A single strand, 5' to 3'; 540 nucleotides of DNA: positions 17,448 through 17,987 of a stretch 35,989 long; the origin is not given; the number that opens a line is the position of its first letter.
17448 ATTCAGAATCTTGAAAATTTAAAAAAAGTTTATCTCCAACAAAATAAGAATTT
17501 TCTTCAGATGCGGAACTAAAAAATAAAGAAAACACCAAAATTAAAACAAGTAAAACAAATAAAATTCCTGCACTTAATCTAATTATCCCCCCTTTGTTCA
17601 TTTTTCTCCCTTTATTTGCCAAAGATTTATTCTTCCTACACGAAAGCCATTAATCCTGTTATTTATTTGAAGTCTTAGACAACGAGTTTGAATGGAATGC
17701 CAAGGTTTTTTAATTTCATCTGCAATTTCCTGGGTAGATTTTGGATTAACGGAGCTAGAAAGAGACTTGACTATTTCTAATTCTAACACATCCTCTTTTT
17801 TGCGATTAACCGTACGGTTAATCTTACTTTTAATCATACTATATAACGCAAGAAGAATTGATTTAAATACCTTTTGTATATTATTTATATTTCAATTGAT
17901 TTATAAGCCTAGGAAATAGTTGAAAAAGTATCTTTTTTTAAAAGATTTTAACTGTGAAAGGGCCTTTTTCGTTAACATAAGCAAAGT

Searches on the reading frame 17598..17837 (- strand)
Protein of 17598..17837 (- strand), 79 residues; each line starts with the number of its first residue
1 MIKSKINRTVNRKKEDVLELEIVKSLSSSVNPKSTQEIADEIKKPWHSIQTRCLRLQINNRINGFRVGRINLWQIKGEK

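Call 10: search_protein_families(library=pfam, proteins=[window:17598-17837:-], max_evalue=0.1)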
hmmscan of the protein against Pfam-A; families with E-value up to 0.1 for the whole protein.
window:17598-17837:- (79 aa): 2 families
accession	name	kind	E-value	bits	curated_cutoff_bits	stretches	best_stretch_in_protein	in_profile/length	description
PF08461.16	HTH_12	-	0.012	15.9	21.4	1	21-57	2-38/66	Ribonuclease R winged-helix domain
PF02561.19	FliS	-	0.018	15.7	26.7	1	20-63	52-95/115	Flagellar protein FliS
